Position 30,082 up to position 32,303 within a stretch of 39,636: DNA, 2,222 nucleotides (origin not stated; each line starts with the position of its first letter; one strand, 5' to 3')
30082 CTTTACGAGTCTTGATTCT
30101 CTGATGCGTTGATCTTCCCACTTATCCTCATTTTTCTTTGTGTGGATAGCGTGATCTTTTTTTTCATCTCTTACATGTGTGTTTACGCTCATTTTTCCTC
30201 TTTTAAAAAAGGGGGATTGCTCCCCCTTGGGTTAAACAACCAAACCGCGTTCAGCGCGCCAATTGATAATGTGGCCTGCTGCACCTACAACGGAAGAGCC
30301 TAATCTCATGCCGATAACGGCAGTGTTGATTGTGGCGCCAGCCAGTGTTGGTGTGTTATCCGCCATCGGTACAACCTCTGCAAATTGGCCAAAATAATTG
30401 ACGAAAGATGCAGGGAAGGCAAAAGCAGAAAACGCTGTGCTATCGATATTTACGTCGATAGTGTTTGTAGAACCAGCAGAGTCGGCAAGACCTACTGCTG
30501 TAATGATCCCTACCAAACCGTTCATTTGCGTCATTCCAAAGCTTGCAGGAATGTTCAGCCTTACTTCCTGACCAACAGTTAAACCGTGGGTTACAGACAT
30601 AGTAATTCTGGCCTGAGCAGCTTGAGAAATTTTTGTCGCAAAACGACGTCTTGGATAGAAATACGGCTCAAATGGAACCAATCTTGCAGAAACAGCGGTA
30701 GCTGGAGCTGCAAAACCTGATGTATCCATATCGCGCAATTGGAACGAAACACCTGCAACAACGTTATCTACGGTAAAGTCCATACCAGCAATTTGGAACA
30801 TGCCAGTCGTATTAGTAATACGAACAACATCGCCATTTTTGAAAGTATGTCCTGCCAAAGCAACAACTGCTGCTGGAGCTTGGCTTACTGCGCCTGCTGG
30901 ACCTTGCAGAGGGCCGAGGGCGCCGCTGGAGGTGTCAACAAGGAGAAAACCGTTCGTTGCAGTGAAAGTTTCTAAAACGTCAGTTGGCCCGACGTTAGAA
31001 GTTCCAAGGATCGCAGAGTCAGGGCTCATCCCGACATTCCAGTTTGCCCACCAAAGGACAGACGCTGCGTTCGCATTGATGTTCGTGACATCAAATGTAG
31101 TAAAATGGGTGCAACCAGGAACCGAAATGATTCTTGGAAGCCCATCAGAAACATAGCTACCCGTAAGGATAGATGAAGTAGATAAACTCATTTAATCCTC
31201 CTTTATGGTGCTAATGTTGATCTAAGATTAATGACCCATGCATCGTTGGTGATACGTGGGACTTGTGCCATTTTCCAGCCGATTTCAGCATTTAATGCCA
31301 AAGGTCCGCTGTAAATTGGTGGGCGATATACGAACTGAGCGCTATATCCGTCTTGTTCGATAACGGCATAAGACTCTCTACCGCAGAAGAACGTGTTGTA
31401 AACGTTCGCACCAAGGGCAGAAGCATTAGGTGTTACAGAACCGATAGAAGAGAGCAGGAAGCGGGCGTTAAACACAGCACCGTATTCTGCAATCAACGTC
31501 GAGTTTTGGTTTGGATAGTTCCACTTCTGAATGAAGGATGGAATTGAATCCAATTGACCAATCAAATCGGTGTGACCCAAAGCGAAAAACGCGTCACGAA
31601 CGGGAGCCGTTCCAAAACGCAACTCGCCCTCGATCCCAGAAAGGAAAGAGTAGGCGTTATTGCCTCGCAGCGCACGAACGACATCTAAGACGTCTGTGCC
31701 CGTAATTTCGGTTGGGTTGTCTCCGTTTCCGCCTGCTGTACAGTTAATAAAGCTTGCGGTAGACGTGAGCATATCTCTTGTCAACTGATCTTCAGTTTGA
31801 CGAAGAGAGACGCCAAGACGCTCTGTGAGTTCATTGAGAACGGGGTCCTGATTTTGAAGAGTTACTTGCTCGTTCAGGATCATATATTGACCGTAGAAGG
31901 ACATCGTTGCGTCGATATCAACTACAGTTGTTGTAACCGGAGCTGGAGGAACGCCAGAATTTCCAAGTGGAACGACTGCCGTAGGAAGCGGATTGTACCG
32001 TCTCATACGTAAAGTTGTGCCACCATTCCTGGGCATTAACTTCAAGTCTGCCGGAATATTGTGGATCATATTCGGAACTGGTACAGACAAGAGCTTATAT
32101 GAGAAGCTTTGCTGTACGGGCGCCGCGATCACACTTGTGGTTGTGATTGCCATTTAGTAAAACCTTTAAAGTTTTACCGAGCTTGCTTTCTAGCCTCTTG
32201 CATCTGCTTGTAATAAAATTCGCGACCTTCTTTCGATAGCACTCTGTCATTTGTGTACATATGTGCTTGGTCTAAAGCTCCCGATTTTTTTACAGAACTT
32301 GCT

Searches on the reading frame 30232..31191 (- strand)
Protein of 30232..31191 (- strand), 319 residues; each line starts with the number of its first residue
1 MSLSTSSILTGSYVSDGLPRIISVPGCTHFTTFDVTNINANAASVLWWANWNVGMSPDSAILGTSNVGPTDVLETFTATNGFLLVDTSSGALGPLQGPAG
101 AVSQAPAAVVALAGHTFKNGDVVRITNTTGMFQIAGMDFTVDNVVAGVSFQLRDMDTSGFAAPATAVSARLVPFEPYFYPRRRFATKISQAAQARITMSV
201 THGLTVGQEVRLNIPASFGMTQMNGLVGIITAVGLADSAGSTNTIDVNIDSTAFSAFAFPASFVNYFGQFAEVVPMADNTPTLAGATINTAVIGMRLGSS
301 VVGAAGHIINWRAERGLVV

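Call 8: search_protein_families(library=phrogs, proteins=[window:30232-31191:-], max_evalue=0.01)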
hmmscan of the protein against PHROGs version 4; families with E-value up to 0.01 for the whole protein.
window:30232-31191:- (319 aa): 1 family
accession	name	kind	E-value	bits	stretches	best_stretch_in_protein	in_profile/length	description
phrog_584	-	tail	6.3e-10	40.2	1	100-170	24-93/218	major tail protein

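Call 9: search_protein_families(library=pfam, proteins=[window:30232-31191:-], max_evalue=0.01)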
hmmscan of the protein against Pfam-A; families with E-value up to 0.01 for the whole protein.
window:30232-31191:- (319 aa): 1 family
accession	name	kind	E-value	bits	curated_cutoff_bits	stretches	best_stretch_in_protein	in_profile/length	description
PF16190.11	E1_FCCH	-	0.00087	19.8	29.5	0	113-160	12-57/70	Ubiquitin-activating enzyme E1 FCCH domain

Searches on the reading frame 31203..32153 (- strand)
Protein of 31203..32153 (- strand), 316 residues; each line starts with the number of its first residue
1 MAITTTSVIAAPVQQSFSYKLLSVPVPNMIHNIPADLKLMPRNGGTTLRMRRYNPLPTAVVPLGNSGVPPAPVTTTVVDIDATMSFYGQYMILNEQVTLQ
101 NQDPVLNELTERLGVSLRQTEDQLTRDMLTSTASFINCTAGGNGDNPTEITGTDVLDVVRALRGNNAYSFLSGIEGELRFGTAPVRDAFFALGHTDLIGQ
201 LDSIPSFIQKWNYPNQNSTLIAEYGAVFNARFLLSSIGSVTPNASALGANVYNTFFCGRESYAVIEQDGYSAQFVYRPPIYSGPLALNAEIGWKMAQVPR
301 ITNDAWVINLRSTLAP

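Call 8: search_protein_families(library=phrogs, proteins=[window:31203-32153:-], max_evalue=0.01)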
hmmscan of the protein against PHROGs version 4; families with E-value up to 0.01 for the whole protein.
window:31203-32153:- (316 aa): 1 family
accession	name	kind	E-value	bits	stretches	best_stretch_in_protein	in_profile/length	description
phrog_1357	-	head and packaging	7.1e-29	101.9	1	2-310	22-342/356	major head protein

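Call 9: search_protein_families(library=pfam, proteins=[window:31203-32153:-], max_evalue=0.01)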
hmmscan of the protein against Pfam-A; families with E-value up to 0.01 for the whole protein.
window:31203-32153:- (316 aa): 1 family
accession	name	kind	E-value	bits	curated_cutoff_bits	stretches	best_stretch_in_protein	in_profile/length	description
PF25209.1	Phage_capsid_4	-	0.00055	20.7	27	1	41-180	34-150/262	Phage capsid protein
